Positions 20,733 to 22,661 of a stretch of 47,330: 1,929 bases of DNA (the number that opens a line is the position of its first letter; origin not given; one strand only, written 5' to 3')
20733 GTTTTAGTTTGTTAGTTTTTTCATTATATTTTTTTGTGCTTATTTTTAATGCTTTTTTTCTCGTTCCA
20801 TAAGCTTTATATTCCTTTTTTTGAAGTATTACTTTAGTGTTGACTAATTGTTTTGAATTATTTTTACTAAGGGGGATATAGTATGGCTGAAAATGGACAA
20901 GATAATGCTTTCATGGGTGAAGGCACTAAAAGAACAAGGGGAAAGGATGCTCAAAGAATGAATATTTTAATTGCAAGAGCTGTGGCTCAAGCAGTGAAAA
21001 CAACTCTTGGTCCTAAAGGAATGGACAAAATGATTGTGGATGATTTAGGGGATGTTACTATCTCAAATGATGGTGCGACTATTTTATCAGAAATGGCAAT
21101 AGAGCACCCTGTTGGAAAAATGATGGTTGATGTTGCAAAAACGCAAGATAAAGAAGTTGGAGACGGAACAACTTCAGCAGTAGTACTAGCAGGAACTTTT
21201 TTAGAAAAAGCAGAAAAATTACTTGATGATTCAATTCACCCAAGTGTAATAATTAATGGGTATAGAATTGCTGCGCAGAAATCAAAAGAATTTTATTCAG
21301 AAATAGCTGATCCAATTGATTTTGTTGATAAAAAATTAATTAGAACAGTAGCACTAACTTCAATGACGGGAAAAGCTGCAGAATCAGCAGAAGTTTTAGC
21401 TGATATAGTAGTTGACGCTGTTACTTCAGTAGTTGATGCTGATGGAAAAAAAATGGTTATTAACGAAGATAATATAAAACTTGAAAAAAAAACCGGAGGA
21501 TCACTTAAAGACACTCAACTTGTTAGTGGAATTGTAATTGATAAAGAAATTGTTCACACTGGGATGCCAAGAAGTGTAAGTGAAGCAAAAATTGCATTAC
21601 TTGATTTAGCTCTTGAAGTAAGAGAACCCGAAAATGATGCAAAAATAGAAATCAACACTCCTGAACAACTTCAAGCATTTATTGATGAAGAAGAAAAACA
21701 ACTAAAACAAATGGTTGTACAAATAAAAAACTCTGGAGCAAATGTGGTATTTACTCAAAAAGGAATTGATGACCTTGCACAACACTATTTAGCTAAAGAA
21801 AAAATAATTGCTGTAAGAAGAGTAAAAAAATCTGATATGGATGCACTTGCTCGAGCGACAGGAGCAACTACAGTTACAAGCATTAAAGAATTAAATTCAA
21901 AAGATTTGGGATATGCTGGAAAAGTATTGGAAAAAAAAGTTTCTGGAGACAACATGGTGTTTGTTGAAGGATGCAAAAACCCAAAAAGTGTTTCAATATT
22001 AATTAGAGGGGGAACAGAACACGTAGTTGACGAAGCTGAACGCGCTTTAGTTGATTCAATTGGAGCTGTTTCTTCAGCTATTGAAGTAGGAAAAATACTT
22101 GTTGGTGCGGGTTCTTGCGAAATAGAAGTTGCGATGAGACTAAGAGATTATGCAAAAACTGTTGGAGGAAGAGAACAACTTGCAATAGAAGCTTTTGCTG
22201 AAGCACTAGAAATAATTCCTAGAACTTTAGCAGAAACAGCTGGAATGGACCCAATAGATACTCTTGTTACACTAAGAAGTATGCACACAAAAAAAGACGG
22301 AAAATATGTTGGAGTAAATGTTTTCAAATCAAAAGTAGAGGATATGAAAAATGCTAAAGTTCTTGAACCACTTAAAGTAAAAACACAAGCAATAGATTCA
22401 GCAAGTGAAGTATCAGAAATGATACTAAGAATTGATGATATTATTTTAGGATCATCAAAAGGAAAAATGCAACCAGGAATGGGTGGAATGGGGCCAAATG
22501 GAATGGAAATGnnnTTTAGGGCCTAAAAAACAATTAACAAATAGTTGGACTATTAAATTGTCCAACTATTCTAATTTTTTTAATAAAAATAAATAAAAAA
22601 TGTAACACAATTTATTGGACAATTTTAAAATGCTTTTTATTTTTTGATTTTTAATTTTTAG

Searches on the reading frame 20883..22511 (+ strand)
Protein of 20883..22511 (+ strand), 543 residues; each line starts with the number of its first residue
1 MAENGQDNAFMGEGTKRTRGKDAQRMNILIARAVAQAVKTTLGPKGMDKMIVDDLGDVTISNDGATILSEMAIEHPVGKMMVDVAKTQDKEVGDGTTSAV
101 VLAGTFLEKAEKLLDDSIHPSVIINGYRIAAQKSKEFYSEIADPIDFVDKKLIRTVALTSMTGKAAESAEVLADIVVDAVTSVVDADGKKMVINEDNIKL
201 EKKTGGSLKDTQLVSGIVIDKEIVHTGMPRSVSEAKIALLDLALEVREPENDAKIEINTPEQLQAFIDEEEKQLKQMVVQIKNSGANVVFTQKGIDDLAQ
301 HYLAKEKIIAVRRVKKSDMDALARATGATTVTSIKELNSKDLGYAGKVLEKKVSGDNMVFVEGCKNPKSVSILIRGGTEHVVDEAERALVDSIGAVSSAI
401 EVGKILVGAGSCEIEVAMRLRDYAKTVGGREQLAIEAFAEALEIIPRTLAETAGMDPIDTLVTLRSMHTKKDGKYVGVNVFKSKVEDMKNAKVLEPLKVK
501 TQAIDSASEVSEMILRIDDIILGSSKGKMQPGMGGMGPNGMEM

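Call 59: search_protein_families(library=pfam, proteins=[window:20883-22511:+], max_evalue=0.00001)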
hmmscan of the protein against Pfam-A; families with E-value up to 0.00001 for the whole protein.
window:20883-22511:+ (543 aa): 1 family
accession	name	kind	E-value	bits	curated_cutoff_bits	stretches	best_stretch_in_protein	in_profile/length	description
PF00118.29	Cpn60_TCP1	-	8.1e-175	582.6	34.3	1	34-521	1-486/490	TCP-1/cpn60 chaperonin family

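Call 61: search_protein_families(library=ncbifam, proteins=[window:20883-22511:+], max_evalue=1e-10)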
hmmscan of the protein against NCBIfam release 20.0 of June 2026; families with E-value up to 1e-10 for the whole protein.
window:20883-22511:+ (543 aa): 16 families
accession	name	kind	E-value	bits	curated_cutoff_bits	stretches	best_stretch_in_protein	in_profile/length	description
NF041083.2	thermosome_beta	equivalog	2.9e-231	769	400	1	11-521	6-517/520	thermosome subunit beta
NF041082.2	thermosome_alpha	equivalog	3.8e-231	768.4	450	1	10-521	5-516/519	thermosome subunit alpha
TIGR02339.1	thermosome_arch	subfamily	1.5e-221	736.7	671.1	1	11-521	5-518/521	thermosome subunit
TIGR02340.1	chap_CCT_alpha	equivalog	9.9e-136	453.6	800.2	1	16-522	6-528/536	T-complex protein 1 subunit alpha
TIGR02343.1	chap_CCT_epsi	equivalog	5.8e-135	450.9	710.5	1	15-521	20-529/532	T-complex protein 1 subunit epsilon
TIGR02344.1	chap_CCT_gamma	equivalog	1e-133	446.6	553.45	1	11-526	5-525/526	T-complex protein 1 subunit gamma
TIGR02342.1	chap_CCT_delta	equivalog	1.9e-131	439.1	695.35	1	17-522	4-515/517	T-complex protein 1 subunit delta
TIGR02345.1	chap_CCT_eta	equivalog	1.2e-120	403.3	669.2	1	13-522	9-519/523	T-complex protein 1 subunit eta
TIGR02347.1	chap_CCT_zeta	equivalog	1.2e-106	357.4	587.15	1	17-522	11-524/531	T-complex protein 1 subunit zeta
TIGR02346.1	chap_CCT_theta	equivalog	6.6e-106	354.8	455.9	1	9-527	4-523/531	T-complex protein 1 subunit theta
TIGR02341.1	chap_CCT_beta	equivalog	3e-83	280.2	522.15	1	12-522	4-513/519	T-complex protein 1 subunit beta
NF009487.0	PRK12849.1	subfamily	3.2e-29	101.6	352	2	32-193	20-174/543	chaperonin GroEL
NF000592.1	PRK00013.1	subfamily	2e-22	79.4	397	1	31-187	18-179/524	chaperonin GroEL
TIGR02348.1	GroEL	equivalog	3.6e-21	75.2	582.1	1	32-193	19-176/526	chaperonin GroEL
NF009488.0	PRK12850.1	subfamily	2.2e-20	72.6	475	1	33-193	22-175/544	chaperonin GroEL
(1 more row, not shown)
